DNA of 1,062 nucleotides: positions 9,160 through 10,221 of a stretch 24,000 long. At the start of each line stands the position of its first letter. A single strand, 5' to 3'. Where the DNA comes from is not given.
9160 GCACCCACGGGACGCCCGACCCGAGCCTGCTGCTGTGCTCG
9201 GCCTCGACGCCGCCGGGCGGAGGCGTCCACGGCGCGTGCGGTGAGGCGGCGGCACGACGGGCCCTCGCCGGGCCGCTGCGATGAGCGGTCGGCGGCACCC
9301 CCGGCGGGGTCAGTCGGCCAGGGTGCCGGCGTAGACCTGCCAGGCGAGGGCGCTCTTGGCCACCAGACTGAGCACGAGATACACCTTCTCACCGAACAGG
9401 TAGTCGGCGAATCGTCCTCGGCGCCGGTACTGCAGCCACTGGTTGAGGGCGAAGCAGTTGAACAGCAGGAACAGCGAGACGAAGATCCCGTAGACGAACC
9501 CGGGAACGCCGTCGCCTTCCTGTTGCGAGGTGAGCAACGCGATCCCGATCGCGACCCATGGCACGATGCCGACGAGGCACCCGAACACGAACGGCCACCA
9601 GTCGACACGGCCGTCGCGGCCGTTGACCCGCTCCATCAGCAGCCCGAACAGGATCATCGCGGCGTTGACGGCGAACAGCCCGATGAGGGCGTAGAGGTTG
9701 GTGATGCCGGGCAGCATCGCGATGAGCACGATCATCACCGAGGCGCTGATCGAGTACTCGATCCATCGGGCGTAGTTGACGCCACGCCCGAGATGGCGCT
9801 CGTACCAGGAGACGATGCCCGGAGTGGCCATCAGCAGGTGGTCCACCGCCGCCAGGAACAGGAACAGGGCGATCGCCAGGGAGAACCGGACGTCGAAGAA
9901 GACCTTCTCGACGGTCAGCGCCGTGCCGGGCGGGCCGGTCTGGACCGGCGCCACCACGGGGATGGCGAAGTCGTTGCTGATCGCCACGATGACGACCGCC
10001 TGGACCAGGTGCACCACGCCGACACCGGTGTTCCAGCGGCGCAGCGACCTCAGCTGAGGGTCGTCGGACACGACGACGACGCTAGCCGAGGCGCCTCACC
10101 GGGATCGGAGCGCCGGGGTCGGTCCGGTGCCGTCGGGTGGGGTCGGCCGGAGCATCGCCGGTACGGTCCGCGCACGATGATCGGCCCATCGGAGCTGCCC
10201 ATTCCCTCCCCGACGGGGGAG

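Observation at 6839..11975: Light-related gene neighbourhood: heliorhodopsin, CarH-type B12 photoreceptor-regulator, dead type-1 rhodopsin and a CrtI-family enzyme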

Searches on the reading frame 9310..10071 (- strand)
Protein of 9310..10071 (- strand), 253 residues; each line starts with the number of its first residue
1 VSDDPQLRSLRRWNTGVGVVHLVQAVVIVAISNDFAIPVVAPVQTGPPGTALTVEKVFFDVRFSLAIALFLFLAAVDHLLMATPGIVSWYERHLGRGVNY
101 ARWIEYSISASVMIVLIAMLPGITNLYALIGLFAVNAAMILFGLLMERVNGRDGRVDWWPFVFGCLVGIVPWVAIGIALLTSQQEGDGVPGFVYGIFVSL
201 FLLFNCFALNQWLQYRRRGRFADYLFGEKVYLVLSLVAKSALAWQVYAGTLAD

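Call 3: search_protein_families(library=pfam, proteins=[window:9310-10071:-], max_evalue=0.01)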
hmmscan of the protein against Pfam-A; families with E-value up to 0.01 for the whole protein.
window:9310-10071:- (253 aa): 1 family
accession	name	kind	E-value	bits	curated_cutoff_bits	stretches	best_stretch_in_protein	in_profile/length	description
PF18761.7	Heliorhodopsin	-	7.5e-97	323.9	26.7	1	10-251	1-242/242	Heliorhodopsin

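Call 7: find_homologous_proteins(query=window:9310-10071:-)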
Query window:9310-10071:- (253 aa): 7972 proteins with E <= 0.001 among 8000 candidates; the best 120 are listed.
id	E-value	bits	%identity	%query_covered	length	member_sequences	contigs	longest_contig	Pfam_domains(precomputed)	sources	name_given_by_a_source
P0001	2.4e-162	557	100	100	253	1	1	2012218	PF18761.8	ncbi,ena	-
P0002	1.3e-160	551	99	100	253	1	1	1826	PF18761.8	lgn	-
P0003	3.9e-144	497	93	100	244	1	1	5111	PF18761.8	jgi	jgi:hypothetical protein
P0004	2.6e-142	491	87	100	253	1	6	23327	PF18761.8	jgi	jgi:hypothetical protein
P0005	2.3e-138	478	86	100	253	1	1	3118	PF18761.8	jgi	jgi:hypothetical protein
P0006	1.6e-133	462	81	100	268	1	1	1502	PF18761.8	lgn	-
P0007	7.1e-132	457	80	100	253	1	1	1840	PF18761.8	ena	-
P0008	7.6e-132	457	81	100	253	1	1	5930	PF18761.8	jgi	jgi:hypothetical protein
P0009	4.7e-131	454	79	100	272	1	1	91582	PF18761.8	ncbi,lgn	-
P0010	5.2e-131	454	79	100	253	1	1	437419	PF18761.8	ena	-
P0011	6.0e-131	454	82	100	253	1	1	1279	PF18761.8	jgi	jgi:hypothetical protein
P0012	9.6e-131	453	78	100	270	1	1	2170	PF18761.8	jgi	jgi:hypothetical protein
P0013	1.2e-130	453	80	100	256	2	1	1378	PF18761.8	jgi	jgi:hypothetical protein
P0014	1.2e-130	453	79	100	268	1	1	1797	PF18761.8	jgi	jgi:Heliorhodopsin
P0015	1.3e-130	453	79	100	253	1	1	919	PF18761.8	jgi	jgi:hypothetical protein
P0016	1.5e-130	452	79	100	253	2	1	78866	PF18761.8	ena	-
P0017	1.4e-129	449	81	100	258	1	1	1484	PF18761.8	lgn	-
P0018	1.9e-129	449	80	100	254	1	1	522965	PF18761.8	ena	-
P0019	2.0e-129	449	79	100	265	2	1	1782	PF18761.8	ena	-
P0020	2.0e-129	449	82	97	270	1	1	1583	PF18761.8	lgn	-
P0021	2.2e-129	449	79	100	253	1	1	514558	PF18761.8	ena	-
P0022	3.1e-129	448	79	100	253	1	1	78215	PF18761.8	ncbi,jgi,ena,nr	ncbi:MAG: heliorhodopsin HeR [Acidimicrobiia bacterium]|nr:heliorhodopsin HeR [Acidimicrobiia bacter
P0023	4.6e-129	448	77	100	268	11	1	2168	PF18761.8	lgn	-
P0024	4.7e-129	447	79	99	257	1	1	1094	PF18761.8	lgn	-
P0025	6.6e-129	447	78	100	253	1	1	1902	PF18761.8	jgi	jgi:heliorhodopsin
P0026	1.1e-128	446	77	100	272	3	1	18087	PF18761.8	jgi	jgi:hypothetical protein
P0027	1.1e-128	446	79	100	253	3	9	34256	PF18761.8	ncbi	-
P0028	2.3e-128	445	78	99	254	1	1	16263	PF18761.8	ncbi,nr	ncbi:MAG: hypothetical protein GY698_16760 [Actinomycetia bacterium]|nr:hypothetical protein [Actino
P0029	2.7e-128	445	79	100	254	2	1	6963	PF18761.8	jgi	jgi:hypothetical protein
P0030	2.7e-128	445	77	100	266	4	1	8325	PF18761.8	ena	-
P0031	3.0e-128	445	79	100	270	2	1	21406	PF18761.8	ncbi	-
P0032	1.1e-127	443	77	100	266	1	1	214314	PF18761.8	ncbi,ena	-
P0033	1.1e-127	443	80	100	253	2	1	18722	PF18761.8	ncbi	-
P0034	2.4e-127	442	77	100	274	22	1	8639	PF18761.8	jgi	jgi:hypothetical protein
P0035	3.5e-127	441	77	100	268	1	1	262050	PF18761.8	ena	-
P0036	5.1e-127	441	77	100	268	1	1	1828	PF18761.8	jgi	-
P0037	8.0e-127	440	77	100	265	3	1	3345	PF18761.8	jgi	jgi:bacteriorhodopsin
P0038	1.0e-126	440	79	100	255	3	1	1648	PF18761.8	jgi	jgi:hypothetical protein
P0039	1.1e-126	440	78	100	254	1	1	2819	PF18761.8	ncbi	-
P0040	1.8e-126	439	76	100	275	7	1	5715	PF18761.8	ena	-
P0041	2.8e-126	438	77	100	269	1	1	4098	PF18761.8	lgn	-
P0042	5.2e-126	437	78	100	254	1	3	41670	PF18761.8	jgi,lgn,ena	-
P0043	6.6e-126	437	78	100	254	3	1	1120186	PF18761.8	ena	-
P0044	7.2e-126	437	78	100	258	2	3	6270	PF18761.8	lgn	-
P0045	1.5e-125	436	76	99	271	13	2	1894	PF18761.8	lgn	-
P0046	1.7e-125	436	77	100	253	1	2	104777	PF18761.8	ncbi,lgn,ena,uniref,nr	ncbi:MAG: heliorhodopsin HeR [Ilumatobacter sp.]|uniref:heliorhodopsin HeR n=1 Tax=Ilumatobacter sp.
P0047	1.8e-125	436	78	100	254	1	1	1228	PF18761.8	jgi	-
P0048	3.0e-125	435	77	100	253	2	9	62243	PF18761.8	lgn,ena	-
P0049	3.1e-125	435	77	98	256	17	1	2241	PF18761.8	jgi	jgi:hypothetical protein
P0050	4.0e-125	435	77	100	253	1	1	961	PF18761.8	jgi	jgi:hypothetical protein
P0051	4.1e-125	435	76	100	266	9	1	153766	PF18761.8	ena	-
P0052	4.5e-125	434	79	97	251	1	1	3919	PF18761.8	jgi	jgi:hypothetical protein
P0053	7.7e-125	434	76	100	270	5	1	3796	PF18761.8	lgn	-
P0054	8.1e-125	434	78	100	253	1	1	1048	PF18761.8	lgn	-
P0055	1.1e-124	433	79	100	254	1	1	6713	PF18761.8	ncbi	ncbi:MAG: heliorhodopsin HeR [Acidimicrobiales bacterium]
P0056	1.3e-124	433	77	100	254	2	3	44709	PF18761.8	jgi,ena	jgi:hypothetical protein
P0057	1.3e-124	433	78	99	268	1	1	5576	PF18761.8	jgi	jgi:hypothetical protein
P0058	2.2e-124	432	77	100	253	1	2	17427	PF18761.8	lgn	-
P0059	3.2e-124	432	78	100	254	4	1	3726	PF18761.8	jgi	jgi:hypothetical protein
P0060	4.0e-124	431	76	99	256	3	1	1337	PF18761.8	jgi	-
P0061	4.0e-124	431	78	98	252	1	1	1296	PF18761.8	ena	-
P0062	4.7e-124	431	76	100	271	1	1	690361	PF18761.8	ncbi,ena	-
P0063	5.3e-124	431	78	100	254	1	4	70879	PF18761.8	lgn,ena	-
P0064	1.0e-123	430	77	97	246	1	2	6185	PF18761.8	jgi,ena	jgi:hypothetical protein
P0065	1.2e-123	430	77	100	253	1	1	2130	PF18761.8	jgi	jgi:hypothetical protein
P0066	2.3e-123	429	76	100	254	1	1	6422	PF18761.8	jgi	-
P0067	3.2e-123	428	77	100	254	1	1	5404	PF18761.8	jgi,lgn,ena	jgi:hypothetical protein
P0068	3.4e-123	428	76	100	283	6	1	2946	PF18761.8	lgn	-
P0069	4.3e-123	428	75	100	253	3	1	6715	PF18761.8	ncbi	ncbi:MAG: heliorhodopsin HeR [Acidimicrobiales bacterium]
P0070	5.5e-123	428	76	99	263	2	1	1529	PF18761.8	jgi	jgi:hypothetical protein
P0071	7.5e-123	427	77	100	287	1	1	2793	PF18761.8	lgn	-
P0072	7.5e-123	427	78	98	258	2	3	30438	PF18761.8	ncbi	-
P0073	1.0e-122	427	77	100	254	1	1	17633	PF18761.8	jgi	jgi:hypothetical protein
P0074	1.2e-122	426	75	100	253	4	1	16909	PF18761.8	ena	-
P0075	3.3e-122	425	76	99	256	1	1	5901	PF18761.8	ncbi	ncbi:MAG: heliorhodopsin HeR [Actinomycetota bacterium]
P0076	5.5e-122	424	76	100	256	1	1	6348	PF18761.8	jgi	jgi:Heliorhodopsin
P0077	9.6e-122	424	75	100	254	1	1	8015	PF18761.8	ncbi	-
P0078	1.0e-121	423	76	97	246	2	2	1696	PF18761.8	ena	-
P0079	4.1e-121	421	75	100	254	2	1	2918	PF18761.8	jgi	jgi:hypothetical protein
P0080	5.4e-121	421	77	98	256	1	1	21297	PF18761.8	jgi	jgi:hypothetical protein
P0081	5.4e-121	421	74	100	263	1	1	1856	PF18761.8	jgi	jgi:hypothetical protein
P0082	5.7e-121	421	77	98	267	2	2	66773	PF18761.8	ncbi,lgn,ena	ncbi:MAG TPA: heliorhodopsin HeR [Ilumatobacter sp.]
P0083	7.0e-121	421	78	96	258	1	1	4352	PF18761.8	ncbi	-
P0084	7.2e-121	421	75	100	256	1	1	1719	PF18761.8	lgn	-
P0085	7.7e-121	421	76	99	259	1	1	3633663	PF18761.8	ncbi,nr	ncbi:MAG: heliorhodopsin HeR [Acidimicrobiales bacterium]|nr:heliorhodopsin HeR [Acidimicrobiales ba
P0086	8.2e-121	420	77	98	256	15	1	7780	PF18761.8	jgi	jgi:Heliorhodopsin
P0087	9.1e-121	420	75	100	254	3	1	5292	PF18761.8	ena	-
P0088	2.3e-120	419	78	99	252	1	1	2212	PF18761.8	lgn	-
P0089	3.9e-120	418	76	100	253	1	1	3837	PF18761.8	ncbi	-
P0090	6.6e-120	418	75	100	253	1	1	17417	PF18761.8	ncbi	-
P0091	7.4e-120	417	77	99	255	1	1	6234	PF18761.8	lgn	-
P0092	1.4e-119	416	76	99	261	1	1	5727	PF18761.8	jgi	jgi:hypothetical protein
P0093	2.3e-119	416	75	98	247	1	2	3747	PF18761.8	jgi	jgi:hypothetical protein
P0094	4.1e-119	415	75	100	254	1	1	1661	PF18761.8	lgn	-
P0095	1.2e-118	413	73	99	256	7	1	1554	PF18761.8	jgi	-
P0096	1.3e-118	413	73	99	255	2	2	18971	PF18761.8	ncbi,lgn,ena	-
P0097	1.7e-118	413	74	99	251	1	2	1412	PF18761.8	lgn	-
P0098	2.4e-118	412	76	98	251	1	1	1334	PF18761.8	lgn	-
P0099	2.5e-118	412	76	97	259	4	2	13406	PF18761.8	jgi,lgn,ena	-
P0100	1.2e-117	410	73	99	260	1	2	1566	PF18761.8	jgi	jgi:hypothetical protein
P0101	1.7e-117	410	75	97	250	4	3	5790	PF18761.8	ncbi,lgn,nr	ncbi:MAG: heliorhodopsin HeR [Actinomycetota bacterium]|nr:heliorhodopsin HeR [Actinomycetota bacter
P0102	2.4e-117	409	76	99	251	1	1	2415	PF18761.8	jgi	jgi:Heliorhodopsin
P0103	2.8e-117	409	75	99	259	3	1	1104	PF18761.8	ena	-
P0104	3.3e-117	409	75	97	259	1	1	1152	PF18761.8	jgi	jgi:hypothetical protein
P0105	4.3e-117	408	75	98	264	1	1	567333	PF18761.8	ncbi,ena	-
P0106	4.3e-116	405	75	100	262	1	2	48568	PF18761.8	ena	-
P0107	4.5e-116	405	75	100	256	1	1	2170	PF18761.8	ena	-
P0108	5.6e-116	405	82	88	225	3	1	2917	PF18761.8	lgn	-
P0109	9.8e-116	404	75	99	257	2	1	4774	PF18761.8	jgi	jgi:hypothetical protein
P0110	1.2e-115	404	72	98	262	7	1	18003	PF18761.8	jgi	jgi:hypothetical protein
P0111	1.6e-115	403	73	100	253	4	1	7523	PF18761.8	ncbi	-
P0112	2.0e-115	403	73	98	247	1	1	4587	PF18761.8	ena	-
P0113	2.1e-115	403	73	99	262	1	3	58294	PF18761.8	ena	-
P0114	4.2e-115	402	71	100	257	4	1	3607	PF18761.8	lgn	-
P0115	6.4e-115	401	74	100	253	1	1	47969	PF18761.8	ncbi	-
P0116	9.7e-115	401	73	98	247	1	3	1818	PF18761.8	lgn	-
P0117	2.0e-114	400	72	100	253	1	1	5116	PF18761.8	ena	-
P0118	1.5e-113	397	72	98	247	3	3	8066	PF18761.8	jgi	jgi:hypothetical protein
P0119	2.8e-113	396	71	100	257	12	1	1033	PF18761.8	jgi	jgi:hypothetical protein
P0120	3.2e-113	396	72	100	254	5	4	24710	PF18761.8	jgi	jgi:Heliorhodopsin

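Call 11: find_related_loci(query=A1, collection=genome_contigs, flank=10000)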
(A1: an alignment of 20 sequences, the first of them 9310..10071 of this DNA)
Query A1 (253 aa) in genome_contigs; peptide patterns used: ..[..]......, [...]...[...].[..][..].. (x = any residue, [..] = any of these).
600 stretches matched a pattern (row limit reached: there are more); 588 encode a relative of the query (tblastn E <= 1e-3); the best 80 are kept; 80 distinct loci.
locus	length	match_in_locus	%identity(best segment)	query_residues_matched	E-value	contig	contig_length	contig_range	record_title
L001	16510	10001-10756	79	2-253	9e-134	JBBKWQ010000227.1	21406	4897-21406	MAG: Ilumatobacteraceae bacterium isolate metabat_bins.272 k119_1142034, whole genome shotgun sequence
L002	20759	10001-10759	77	1-253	8e-132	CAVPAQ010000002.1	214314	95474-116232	MAG: uncultured Acidimicrobiaceae bacterium isolate MFD09779.bin.2.222 genome assembly, contig: contig_13572, whole geno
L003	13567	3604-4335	76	10-253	1e-122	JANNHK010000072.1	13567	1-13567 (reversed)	MAG: Actinomycetes bacterium isolate SOY_6_C_metabat_267 SOY_6_C_k141_1429498, whole genome shotgun sequence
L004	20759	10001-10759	77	1-253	5e-122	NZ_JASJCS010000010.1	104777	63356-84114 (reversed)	MAG: Ilumatobacter sp. isolate MO_167.B34 MO_167.c_133, whole genome shotgun sequence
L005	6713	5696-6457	79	1-253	6e-122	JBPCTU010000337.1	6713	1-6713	MAG: Acidimicrobiales bacterium isolate MAG_seacave_99 S1Ck127_12276417, whole genome shotgun sequence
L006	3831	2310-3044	75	9-253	7e-124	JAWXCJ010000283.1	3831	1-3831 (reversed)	MAG: Actinomycetota bacterium isolate P2IB.169 k99_1084577, whole genome shotgun sequence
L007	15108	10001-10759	75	1-253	6e-119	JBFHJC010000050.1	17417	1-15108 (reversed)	MAG: Ilumatobacter sp. isolate Mix_sand07.2021.05.G.54 k141_293378_length_17417_cov_16.2671, whole genome shotgun sequen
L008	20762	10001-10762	76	1-253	2e-116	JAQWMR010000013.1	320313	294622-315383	MAG: Acidimicrobiales bacterium isolate cluster2_bin.157 k141_460657, whole genome shotgun sequence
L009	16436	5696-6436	72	6-252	7e-113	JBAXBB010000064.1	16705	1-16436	MAG: Actinomycetes bacterium isolate ELA156 MAG156_64, whole genome shotgun sequence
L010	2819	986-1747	78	1-253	5e-117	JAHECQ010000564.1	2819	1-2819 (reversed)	MAG: Acidimicrobiales bacterium isolate Ww173 NODE_149802_length_2819_cov_2.070052, whole genome shotgun sequence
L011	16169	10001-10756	69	1-252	1e-109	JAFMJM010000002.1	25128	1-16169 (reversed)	MAG: Acidimicrobiia bacterium isolate DEBay_Sum019D_L_G_183 NODE_1508_length_25128_cov_9.474494, whole genome shotgun se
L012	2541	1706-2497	63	2-253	7e-112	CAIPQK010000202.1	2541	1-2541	MAG: uncultured Candidatus Microthrix sp. isolate Ki3-D2_bin-0518 genome assembly, contig: bin-0518:202/232, whole genom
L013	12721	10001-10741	74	1-247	8e-107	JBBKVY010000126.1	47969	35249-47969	MAG: Acidimicrobiales bacterium isolate metabat_bins.344 k119_1216448, whole genome shotgun sequence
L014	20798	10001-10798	63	1-253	1e-105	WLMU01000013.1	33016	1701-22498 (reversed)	MAG: Actinomycetota bacterium isolate UFOp-RH-20apr16-428 RH-20apr16-428-c13, whole genome shotgun sequence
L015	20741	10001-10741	71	6-253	2e-105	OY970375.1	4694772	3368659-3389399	MAG: Ilumatobacteraceae bacterium isolate MFD04651.bin.1.23 genome assembly, chromosome: 1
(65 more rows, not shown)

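Call 18: find_encoding_contigs(protein=P0001, flank=10000, max_places=3)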
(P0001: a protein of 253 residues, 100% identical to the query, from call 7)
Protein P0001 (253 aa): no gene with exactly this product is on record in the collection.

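Call 19: find_encoding_contigs(protein=P0004, flank=10000, max_places=6)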
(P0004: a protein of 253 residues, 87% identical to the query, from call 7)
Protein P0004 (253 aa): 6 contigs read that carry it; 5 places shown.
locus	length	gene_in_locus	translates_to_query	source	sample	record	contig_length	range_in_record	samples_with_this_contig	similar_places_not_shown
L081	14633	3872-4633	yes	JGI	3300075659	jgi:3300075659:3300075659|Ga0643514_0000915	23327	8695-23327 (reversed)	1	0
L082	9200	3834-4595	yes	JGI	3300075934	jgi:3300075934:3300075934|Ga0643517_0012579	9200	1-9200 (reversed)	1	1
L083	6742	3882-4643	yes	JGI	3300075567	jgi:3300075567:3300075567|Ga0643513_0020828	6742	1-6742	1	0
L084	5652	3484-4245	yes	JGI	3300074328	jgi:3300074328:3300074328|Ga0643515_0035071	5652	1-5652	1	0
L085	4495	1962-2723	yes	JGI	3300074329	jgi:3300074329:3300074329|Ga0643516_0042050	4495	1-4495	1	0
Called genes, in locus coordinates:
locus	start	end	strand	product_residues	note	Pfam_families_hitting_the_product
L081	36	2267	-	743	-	PF00141:peroxidase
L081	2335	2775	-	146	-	PF01475:FUR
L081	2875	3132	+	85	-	PF02604:PhdYeFM_antitox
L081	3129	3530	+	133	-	PF01850:PIN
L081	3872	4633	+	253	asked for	PF18761:Heliorhodopsin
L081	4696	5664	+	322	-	PF01073:3Beta_HSD, PF01370:Epimerase, PF04321:RmlD_sub_bind, PF05368:NmrA, PF07993:NAD_binding_4 (faint), PF13460:NAD_binding_10, PF16363:GDP_Man_Dehyd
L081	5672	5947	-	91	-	-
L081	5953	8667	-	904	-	PF25873:WHD_MalT, PF00196:GerE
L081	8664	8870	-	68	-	-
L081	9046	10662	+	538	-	PF07690:MFS_1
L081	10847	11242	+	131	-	PF23636:DUF7144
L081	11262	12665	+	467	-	PF00479:G6PD_N, PF02781:G6PD_C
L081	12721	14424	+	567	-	PF01266:DAO (faint), PF07992:Pyr_redox_2, PF13450:NAD_binding_8 (faint), PF13738:Pyr_redox_3 (faint), PF00070:Pyr_redox, PF02852:Pyr_redox_dim, PF00581:Rhodanese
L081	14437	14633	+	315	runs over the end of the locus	PF08450:SGL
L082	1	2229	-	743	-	PF00141:peroxidase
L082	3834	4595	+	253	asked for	PF18761:Heliorhodopsin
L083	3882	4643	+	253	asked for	PF18761:Heliorhodopsin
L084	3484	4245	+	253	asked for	PF18761:Heliorhodopsin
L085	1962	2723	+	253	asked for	PF18761:Heliorhodopsin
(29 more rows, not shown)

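Call 27: search_protein_families(library=ncbifam, proteins=[window:9310-10071:-], max_evalue=0.01)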
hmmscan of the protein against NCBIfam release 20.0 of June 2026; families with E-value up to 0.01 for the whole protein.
window:9310-10071:- (253 aa): 1 family
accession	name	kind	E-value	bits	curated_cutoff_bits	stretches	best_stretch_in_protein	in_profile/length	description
NF038020.1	HeR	equivalog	8.8e-93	310.3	100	1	10-251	1-244/244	heliorhodopsin HeR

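Call 46: search_solved_structures(query=window:9310-10071:-, max_evalue=0.001, show_alignments=1)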
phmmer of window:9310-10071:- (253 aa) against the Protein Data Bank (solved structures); distinct sequences matched with E-value up to 0.001: 6.
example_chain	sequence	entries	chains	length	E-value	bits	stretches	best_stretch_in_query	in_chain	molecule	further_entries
9ljj_A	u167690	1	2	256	2.2e-70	240.4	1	6-251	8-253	Heliorhodopsin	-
6su3_X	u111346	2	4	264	2.5e-70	240.2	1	6-251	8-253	48C12 heliorhodopsin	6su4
6uh3_A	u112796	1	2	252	4.1e-70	239.5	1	6-251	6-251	Heliorhodopsin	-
6is6_A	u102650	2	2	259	2e-61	211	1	5-251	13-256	heliorhodopsin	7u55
7clj_A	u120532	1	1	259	5.2e-61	209.7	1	5-251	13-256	heliorhodopsin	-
9vfc_A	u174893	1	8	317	9.4e-40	140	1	9-250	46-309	heliorhodopsin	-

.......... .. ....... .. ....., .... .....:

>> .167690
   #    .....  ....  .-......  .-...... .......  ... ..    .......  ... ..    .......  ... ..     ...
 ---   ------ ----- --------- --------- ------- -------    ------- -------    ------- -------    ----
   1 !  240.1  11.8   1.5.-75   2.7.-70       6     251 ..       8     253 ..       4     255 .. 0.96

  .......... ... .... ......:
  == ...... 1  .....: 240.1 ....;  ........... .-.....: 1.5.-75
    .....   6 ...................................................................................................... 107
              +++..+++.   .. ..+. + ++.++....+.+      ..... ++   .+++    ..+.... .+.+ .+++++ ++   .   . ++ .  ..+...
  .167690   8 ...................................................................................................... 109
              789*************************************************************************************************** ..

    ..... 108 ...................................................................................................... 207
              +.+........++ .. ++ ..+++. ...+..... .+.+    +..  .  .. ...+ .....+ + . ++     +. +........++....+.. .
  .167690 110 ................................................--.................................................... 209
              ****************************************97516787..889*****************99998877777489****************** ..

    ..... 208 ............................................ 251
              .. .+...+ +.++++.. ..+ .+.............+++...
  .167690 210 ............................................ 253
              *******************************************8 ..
